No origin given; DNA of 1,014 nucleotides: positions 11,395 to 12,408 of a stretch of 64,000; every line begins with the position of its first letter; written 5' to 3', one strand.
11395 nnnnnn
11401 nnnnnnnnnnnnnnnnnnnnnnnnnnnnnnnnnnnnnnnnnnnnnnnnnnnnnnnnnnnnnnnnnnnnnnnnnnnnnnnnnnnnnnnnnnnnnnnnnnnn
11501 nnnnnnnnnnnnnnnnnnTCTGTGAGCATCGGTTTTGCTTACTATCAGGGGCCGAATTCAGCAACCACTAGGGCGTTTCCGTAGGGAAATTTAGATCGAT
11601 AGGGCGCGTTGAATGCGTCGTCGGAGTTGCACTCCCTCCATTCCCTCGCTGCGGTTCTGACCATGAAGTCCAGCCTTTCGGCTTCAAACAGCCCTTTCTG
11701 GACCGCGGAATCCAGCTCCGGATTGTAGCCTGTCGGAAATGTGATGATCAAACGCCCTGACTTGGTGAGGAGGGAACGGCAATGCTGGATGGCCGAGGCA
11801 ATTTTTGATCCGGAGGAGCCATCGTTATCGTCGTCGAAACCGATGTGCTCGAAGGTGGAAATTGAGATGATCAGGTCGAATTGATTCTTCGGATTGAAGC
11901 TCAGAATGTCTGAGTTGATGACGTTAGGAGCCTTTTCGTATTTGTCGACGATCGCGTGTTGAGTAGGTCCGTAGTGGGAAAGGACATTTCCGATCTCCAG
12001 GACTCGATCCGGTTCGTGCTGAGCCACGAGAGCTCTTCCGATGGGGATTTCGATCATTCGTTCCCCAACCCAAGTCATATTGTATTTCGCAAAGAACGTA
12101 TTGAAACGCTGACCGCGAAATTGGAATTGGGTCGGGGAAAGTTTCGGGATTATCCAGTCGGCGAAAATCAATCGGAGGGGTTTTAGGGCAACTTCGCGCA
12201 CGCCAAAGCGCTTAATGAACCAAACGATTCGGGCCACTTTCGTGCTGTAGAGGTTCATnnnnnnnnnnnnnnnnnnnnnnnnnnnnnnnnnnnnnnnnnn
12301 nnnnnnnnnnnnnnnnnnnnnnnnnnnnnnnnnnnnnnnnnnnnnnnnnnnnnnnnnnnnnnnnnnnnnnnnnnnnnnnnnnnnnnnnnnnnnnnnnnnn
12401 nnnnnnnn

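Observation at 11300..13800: About 2.5 kb low-GC island whose left boundary falls inside a methyltransferase gene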

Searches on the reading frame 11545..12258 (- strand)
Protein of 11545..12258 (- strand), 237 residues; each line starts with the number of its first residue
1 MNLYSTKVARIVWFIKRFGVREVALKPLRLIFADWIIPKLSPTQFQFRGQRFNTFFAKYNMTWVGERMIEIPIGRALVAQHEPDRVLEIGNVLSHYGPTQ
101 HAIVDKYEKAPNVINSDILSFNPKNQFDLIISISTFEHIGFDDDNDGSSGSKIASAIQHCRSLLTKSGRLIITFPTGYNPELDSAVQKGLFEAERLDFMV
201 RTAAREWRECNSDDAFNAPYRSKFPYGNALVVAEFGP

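Call 11: find_homologous_proteins(query=window:11548-12258:-)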
Query window:11548-12258:- (237 aa): 459 proteins with E <= 0.001 among 759 candidates; the best 120 are listed.
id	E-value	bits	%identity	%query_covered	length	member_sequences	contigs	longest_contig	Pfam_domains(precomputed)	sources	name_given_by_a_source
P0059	3.2e-142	490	89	100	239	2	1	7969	-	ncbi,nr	ncbi:MAG: hypothetical protein JNL10_16855 [Verrucomicrobiales bacterium]|nr:hypothetical protein [V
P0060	8.2e-109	381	88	79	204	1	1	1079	-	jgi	jgi:SAM-dependent methyltransferase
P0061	8.6e-94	332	61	99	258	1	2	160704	-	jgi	jgi:SAM-dependent methyltransferase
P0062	4.4e-93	329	60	99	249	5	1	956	-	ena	-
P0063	4.2e-91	323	59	99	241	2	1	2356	-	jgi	jgi:SAM-dependent methyltransferase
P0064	5.8e-91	322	59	99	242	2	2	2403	-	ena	-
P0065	1.2e-90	321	60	99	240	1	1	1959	-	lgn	-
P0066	1.6e-90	321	59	99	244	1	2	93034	-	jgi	jgi:SAM-dependent methyltransferase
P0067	3.6e-90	320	58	99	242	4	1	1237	-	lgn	-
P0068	7.7e-90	319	59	99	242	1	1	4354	-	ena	-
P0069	3.0e-89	317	59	99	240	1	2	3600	-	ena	-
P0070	2.2e-88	314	57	100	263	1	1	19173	-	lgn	-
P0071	1.0e-86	308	56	100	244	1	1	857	-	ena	-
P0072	4.3e-86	306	58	99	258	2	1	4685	-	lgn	-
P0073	6.6e-86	306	53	100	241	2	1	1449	-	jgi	jgi:hypothetical protein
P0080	8.7e-83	296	55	99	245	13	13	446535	-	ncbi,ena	-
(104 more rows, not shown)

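Call 13: find_encoding_contigs(protein=P0059, flank=10000, max_places=4)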
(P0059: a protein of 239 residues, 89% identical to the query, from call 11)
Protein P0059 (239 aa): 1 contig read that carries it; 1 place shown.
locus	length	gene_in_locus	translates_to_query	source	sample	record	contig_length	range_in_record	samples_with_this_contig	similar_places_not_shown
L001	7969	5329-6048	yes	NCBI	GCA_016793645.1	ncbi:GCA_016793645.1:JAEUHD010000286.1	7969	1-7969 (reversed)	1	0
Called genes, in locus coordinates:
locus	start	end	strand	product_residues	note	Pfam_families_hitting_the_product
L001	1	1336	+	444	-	PF10531:SLBB (weak), PF22461:SLBB_2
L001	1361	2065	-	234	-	PF13505:OMP_b-brl (weak)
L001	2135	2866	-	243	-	PF12811:BaxI_1, PF01027:Bax1-I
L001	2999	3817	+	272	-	PF01694:Rhomboid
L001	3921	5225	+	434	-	-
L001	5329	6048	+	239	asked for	-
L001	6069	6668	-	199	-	PF13489:Methyltransf_23 (weak), PF08241:Methyltransf_11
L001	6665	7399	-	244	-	-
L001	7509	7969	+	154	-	PF13579:Glyco_trans_4_4 (weak)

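Call 25: find_encoding_contigs(protein=P0061, flank=10000, max_places=3)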
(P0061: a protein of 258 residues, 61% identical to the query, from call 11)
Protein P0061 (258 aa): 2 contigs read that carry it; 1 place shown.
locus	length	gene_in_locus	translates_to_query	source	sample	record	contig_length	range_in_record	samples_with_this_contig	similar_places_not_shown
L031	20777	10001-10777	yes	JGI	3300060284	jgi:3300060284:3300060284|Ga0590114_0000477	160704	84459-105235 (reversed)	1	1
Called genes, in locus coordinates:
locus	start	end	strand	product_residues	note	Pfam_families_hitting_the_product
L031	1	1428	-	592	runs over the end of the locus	PF00034:Cytochrom_C (faint), PF07995:GSDH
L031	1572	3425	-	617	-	PF23023:Anti-Pycsar_Apyc1 (weak), PF12706:Lactamase_B_2, PF00072:Response_reg (weak), PF01590:GAF, PF13185:GAF_2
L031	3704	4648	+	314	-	-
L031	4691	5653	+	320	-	-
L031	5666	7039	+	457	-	PF00709:Adenylsucc_synt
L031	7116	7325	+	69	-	-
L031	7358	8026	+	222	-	-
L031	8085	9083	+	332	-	PF00005:ABC_tran, PF13304:AAA_21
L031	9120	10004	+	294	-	PF01694:Rhomboid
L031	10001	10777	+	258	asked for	-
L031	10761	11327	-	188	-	PF08241:Methyltransf_11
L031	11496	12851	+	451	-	-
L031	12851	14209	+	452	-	PF00535:Glycos_transf_2, PF10111:Glyco_tranf_2_2, PF13641:Glyco_tranf_2_3, PF13632:Glyco_trans_2_3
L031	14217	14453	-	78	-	-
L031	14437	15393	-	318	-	PF00701:DHDPS (faint)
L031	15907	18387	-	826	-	PF13385:Laminin_G_3, PF00354:Pentaxin (faint), PF02973:Sialidase (faint), PF13385:Laminin_G_3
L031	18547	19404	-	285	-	PF02585:PIG-L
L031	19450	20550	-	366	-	PF01757:Acyl_transf_3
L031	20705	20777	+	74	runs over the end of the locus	-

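Call 26: find_encoding_contigs(protein=P0066, flank=10000, max_places=3)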
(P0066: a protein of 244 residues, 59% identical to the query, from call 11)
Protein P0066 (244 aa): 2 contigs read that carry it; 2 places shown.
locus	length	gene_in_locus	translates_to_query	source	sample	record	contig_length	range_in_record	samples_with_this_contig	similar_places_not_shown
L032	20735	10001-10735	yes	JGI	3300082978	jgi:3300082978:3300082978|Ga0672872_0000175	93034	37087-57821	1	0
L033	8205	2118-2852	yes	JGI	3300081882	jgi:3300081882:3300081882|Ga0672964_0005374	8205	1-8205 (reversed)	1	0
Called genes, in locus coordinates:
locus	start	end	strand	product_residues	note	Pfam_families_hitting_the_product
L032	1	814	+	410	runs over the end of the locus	PF14450:FtsA (weak), PF02491:SHS2_FTSA, PF06723:MreB_Mbl (faint), PF14450:FtsA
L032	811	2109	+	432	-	PF00091:Tubulin, PF12327:FtsZ_C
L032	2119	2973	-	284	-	PF01063:Aminotran_4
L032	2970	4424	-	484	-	PF04715:, PF00425:Chorismate_bind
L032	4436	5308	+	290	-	PF00106:adh_short, PF08659:KR (weak), PF13561:adh_short_C2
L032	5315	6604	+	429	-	PF09861:Lar_N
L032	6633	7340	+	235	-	-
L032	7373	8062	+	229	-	-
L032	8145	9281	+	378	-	PF01408:GFO_IDH_MocA, PF22725:GFO_IDH_MocA_C3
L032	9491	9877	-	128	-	-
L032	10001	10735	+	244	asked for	-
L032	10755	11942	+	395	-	PF13439:Glyco_transf_4 (weak), PF20706:GT4-conflict (weak), PF00534:Glycos_transf_1, PF13692:Glyco_trans_1_4, PF13524:Glyco_trans_1_2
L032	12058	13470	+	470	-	PF13385:Laminin_G_3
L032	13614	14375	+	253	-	PF02348:CTP_transf_3, PF12804:NTP_transf_3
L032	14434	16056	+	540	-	PF06418:CTP_synth_N, PF00117:GATase, PF07722:Peptidase_C26 (faint)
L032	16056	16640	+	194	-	PF13646:HEAT_2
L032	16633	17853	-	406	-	PF13360:PQQ_2, PF01011:PQQ (faint), PF13570:Beta-prop_ACSF4, PF13360:PQQ_2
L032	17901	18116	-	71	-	-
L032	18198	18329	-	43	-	-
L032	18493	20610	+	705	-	PF08757:CotH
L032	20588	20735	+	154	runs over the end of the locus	-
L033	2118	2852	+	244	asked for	-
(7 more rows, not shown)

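Call 35: search_protein_families(library=ncbifam, proteins=[window:11545-12258:-], max_evalue=0.01)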
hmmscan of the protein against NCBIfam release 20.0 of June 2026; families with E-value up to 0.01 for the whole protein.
window:11545-12258:- (237 aa): 0 families

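Call 41: search_solved_structures(query=window:11548-12258:-, max_evalue=1)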
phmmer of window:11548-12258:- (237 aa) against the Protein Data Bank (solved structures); distinct sequences matched with E-value up to 1: 1.
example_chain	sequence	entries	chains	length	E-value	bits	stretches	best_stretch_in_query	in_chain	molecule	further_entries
3hnr_A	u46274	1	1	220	0.54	13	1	105-190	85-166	probable methyltransferase BT9727_4108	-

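Call 46: search_solved_structures(query=A4, max_evalue=1)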
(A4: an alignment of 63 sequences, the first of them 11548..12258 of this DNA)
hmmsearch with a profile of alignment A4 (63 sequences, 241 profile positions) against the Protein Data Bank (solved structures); distinct sequences matched with E-value up to 1: 1.
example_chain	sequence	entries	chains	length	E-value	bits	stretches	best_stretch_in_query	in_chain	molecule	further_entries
1vbf_A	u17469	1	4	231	0.34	13.5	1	80-192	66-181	231aa long hypothetical protein-L-isoaspartate O-methyltransferase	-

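Call 53: predict_structure(alignment_id=A4)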
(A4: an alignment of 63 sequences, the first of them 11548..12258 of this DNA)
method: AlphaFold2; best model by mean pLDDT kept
length: 237 residues; sequences in the alignment: 63
mean_pLDDT: 90.4   pTM: 0.87
mean pLDDT of the five models: 90.4, 89.2, 88.7, 88.7, 87.5
residues with pLDDT >= 90: 170; 70-90: 54; 50-70: 9; < 50: 4
segments of 3 or more residues with pLDDT < 50: 1-4
pLDDT, mean of each block of 10 residues (from residue 1): 54 76 86 94 95 95 94 98 97 94 92 92 96 91 69 94 98 94 90 95 96 94 91 97
secondary structure, 60 per line:
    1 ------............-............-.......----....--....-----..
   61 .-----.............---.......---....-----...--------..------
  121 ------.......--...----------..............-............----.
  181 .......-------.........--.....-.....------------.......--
elements in order: H7-18 H20-31 H33-39 E44-47 E50-53 H67-79 E86-89 H93-96 E102-104 E127-133 H149-162 E164-175 H180-187 E195-203 E206-210 H212-216 E229-235

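Call 56: fold_search(model_id=the predicted structure, library=pdb)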
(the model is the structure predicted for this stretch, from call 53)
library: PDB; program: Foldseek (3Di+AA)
matches with E <= 10: 1747; with E <= 0.001: 669
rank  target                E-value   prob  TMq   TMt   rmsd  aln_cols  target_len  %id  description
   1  1y8c                  9.1e-07  1.00  0.37  0.36  13.6       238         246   12  Crystal structure of a S-adenosylmethionine-dependent methyltransferase from Clostridium acetobutylicum ATCC 824 (released 2004-12-28)
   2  8x8i_D                9.1e-07  1.00  0.38  0.39  10.7       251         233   14  The structure of AbBioc in complex with SAM cofactor (released 2024-11-13)
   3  8x8j_B                1.0e-06  1.00  0.41  0.41  11.1       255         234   15  The structure of AbBioc in complex with inhibitor sinefungin (released 2024-11-13)
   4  8x8j_A                1.4e-06  1.00  0.37  0.38  10.6       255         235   14  The structure of AbBioc in complex with inhibitor sinefungin (released 2024-11-13)
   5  3ofk_B                1.7e-06  1.00  0.42  0.49   5.8       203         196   16  Crystal structure of N-methyltransferase NodS from Bradyrhizobium japonicum WM9 in complex with S-adenosyl-l-homocyste (released 2010-10-27)
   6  3ofk_D                1.8e-06  1.00  0.42  0.53   5.4       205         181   16  Crystal structure of N-methyltransferase NodS from Bradyrhizobium japonicum WM9 in complex with S-adenosyl-l-homocyste (released 2010-10-27)
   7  3ofk_A                2.0e-06  1.00  0.36  0.41   6.8       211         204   15  Crystal structure of N-methyltransferase NodS from Bradyrhizobium japonicum WM9 in complex with S-adenosyl-l-homocyste (released 2010-10-27)
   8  8x8i_C                2.0e-06  1.00  0.40  0.41  10.6       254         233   13  The structure of AbBioc in complex with SAM cofactor (released 2024-11-13)
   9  1yb2                  2.1e-06  1.00  0.34  0.35  12.8       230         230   11  Structure of a putative methyltransferase from Thermoplasma acidophilum. (released 2005-02-01)
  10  5jdz_A                2.2e-06  1.00  0.38  0.38   8.0       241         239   12  Crystal structure of Burkholderia glumae ToxA with bound S-adenosylhomocysteine (SAH) (released 2016-05-04)
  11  3l8d                  2.5e-06  1.00  0.36  0.41   7.6       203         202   14  Crystal structure of methyltransferase from Bacillus Thuringiensis (released 2010-01-12)
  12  3dtn_A                3.5e-06  1.00  0.34  0.36  13.1       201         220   14  Crystal structure of putative Methyltransferase-MM_2633 from Methanosarcina mazei . (released 2008-09-09)
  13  3cgg_A                3.9e-06  1.00  0.40  0.48   5.6       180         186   17  Crystal structure of TehB-like SAM-dependent methyltransferase (NP_600671.1) from Corynebacterium glutamicum ATCC 1303 (released 2008-03-18)
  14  5cm2_Z                3.9e-06  1.00  0.36  0.44  11.9       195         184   16  Structure of Y. lipolytica Trm9-Trm112 complex, a methyltransferase modifying U34 in the anticodon loop of some tRNAs (released 2015-10-21)
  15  8big_G                4.5e-06  1.00  0.35  0.28   9.5       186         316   15  O-Methyltransferase Plu4895 in complex with SAH (released 2023-03-08)
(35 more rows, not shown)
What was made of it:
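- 11545..12258 (-): parB: low-GC accessory gene with a class I methyltransferase fold and a degenerate SAM-binding loop (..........). The AlphaFold model has pLDDT 90.4, and Foldseek matches SAM-dependent methyltransferases at E about 1e-6 (calls 53, 56).
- On Class I SAM-dependent methyltransferase (for parB): Foldseek hits to SAM-dependent methyltransferases have E about 1e-6 and TM 0.35-0.42 (calls 53, 56).
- Closest known: Class I SAM-dependent methyltransferases. Same: parB and parA have a Rossmann-like methyltransferase fold (calls 53, 56).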

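Call 68: search_protein_families(library=pfam, proteins=[L031:11496-12851:+, L032:12058-13470:+], max_evalue=0.001)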
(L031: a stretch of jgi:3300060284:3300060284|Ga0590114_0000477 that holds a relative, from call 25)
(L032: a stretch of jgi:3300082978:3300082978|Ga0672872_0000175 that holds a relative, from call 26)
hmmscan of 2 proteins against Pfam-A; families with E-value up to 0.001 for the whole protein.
L031:11496-12851:+ (451 aa): 0 families

L032:12058-13470:+ (470 aa): 1 family
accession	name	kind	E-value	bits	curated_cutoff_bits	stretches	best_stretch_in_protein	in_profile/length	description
PF13385.13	Laminin_G_3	-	9.1e-22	78.3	27.6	1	80-233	3-151/151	Concanavalin A-like lectin/glucanases superfamily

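Call 71: find_encoding_contigs(protein=P0080, flank=8000, max_places=2)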
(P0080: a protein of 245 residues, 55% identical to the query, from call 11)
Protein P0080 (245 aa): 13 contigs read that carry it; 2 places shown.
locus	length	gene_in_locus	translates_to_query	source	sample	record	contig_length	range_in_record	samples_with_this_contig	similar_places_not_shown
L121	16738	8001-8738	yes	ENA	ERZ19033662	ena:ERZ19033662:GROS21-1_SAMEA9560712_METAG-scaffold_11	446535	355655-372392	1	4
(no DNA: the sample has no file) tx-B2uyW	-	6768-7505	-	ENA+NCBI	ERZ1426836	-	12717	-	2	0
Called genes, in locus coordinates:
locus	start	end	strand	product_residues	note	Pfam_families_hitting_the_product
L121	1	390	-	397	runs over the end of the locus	PF01757:Acyl_transf_3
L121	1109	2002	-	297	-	PF00126:HTH_1, PF03466:LysR_substrate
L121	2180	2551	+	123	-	-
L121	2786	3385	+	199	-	PF01243:PNPOx_N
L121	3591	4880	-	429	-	PF00654:Voltage_CLC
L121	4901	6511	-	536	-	PF00005:ABC_tran, PF02463:SMC_N (faint), PF03193:RsgA_GTPase (faint), PF13555:AAA_29 (faint), PF13604:AAA_30 (faint), PF12848:ABC_tran_Xtn, PF00005:ABC_tran, PF13304:AAA_21 (weak), +4 more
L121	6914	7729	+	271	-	-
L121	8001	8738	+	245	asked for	-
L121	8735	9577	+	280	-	PF13302:Acetyltransf_3 (weak), PF00583:Acetyltransf_1, PF08445:FR47 (weak)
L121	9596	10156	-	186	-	PF13302:Acetyltransf_3 (weak), PF13420:Acetyltransf_4, PF00583:Acetyltransf_1, PF13673:Acetyltransf_10, PF13508:Acetyltransf_7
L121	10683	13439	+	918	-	PF07583:PSCyt2, PF13385:Laminin_G_3, PF07587:PSD1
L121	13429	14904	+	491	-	PF07394:DUF1501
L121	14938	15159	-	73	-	-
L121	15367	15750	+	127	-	-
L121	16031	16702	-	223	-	-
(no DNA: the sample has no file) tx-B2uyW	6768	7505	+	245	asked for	-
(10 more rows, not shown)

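Call 72: find_encoding_contigs(protein=P0070, flank=8000, max_places=2)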
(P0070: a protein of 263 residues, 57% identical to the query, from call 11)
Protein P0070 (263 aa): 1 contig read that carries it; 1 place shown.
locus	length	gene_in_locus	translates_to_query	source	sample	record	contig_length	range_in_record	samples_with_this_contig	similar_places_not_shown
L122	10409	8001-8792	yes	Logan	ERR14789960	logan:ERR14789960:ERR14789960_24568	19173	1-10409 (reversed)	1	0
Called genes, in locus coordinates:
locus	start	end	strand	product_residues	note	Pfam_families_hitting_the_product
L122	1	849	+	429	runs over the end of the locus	PF00091:Tubulin, PF12327:FtsZ_C (weak)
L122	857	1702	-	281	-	PF01063:Aminotran_4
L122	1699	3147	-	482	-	PF04715:, PF00425:Chorismate_bind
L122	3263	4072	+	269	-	PF00106:adh_short, PF13561:adh_short_C2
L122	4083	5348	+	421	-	PF09861:Lar_N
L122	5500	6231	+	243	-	-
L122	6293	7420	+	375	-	PF01408:GFO_IDH_MocA, PF22725:GFO_IDH_MocA_C3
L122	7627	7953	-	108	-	-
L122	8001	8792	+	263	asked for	-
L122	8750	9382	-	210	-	PF08241:Methyltransf_11, PF08242:Methyltransf_12 (weak)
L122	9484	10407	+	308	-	?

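Call 75: find_related_loci(query=A4, collection=viral_contigs, flank=5000)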
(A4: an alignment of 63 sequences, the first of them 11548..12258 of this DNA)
Query A4 (237 aa) in viral_contigs; peptide patterns used: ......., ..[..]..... (x = any residue, [..] = any of these).
76 stretches matched a pattern; 13 encode a relative of the query (tblastn E <= 1e-3); 13 distinct loci.
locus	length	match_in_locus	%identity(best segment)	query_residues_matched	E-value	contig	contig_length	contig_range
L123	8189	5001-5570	38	29-222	6e-39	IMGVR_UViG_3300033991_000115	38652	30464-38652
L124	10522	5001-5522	38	65-235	9e-36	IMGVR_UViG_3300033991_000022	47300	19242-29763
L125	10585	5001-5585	36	36-227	3e-35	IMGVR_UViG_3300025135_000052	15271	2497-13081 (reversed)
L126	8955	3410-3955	38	43-222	7e-35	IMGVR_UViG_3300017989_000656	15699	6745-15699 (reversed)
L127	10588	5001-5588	38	41-232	3e-34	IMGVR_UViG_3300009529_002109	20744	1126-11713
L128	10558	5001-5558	36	44-236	3e-33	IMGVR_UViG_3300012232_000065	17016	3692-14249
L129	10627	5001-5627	37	38-235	3e-33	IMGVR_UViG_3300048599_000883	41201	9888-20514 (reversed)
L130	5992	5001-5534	40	45-218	8e-33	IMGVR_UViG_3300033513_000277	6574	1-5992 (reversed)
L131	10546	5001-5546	34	52-233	1e-28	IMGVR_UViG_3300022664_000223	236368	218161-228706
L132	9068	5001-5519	32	42-222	5e-24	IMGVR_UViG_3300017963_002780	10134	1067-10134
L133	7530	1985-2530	38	43-222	7e-35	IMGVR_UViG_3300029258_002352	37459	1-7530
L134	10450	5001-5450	33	38-189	2e-22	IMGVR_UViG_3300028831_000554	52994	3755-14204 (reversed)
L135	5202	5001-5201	46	43-108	1e-12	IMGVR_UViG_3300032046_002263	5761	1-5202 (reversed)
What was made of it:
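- Viral homologues are only 32-40% identical, apart from one short 46% fragment (call 75).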

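Call 81: search_protein_families(library=phrogs, proteins=[L127:598-1242:+, L127:1232-1939:+, L127:1936-3606:+, L127:3561-4202:+, L127:4202-4996:+, L127:4989-5603:+, L127:5594-6058:+, L127:6042-6842:+, L127:7344-8480:+, L127:8517-9194:+], max_evalue=0.001)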
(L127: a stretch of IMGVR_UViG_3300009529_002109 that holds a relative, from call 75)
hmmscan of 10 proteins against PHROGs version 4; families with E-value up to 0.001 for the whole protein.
L127:598-1242:+ (214 aa): 0 families

L127:1232-1939:+ (235 aa): 0 families

L127:1936-3606:+ (556 aa): 1 family
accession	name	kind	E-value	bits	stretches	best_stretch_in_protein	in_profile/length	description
phrog_2170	-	moron, auxiliary metabolic gene and host takeover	1.8e-05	25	1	183-238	250-305/374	glycosyltransferase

L127:3561-4202:+ (213 aa): 2 families
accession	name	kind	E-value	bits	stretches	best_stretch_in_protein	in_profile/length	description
phrog_2675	-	other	1.3e-07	31.4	1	104-185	375-459/599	DNA methyltransferase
phrog_15516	-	other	8.8e-05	23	1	57-113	47-103/214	methyltransferase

L127:4202-4996:+ (264 aa): 2 families
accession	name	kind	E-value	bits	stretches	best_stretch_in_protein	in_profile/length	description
phrog_2675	-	other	9e-08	32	1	153-238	368-459/599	DNA methyltransferase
phrog_15516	-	other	3.5e-06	27.6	1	121-198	58-138/214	methyltransferase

L127:4989-5603:+ (204 aa): 0 families

L127:5594-6058:+ (154 aa): 1 family
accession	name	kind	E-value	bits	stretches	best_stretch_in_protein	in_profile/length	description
phrog_6636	-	other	9.6e-08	32.7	1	3-98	37-127/177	methyltransferase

L127:6042-6842:+ (266 aa): 0 families

L127:7344-8480:+ (378 aa): 0 families

L127:8517-9194:+ (225 aa): 1 family
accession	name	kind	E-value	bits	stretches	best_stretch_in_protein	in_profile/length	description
phrog_442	-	connector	7.8e-05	23.1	1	2-211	84-257/270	head-tail adaptor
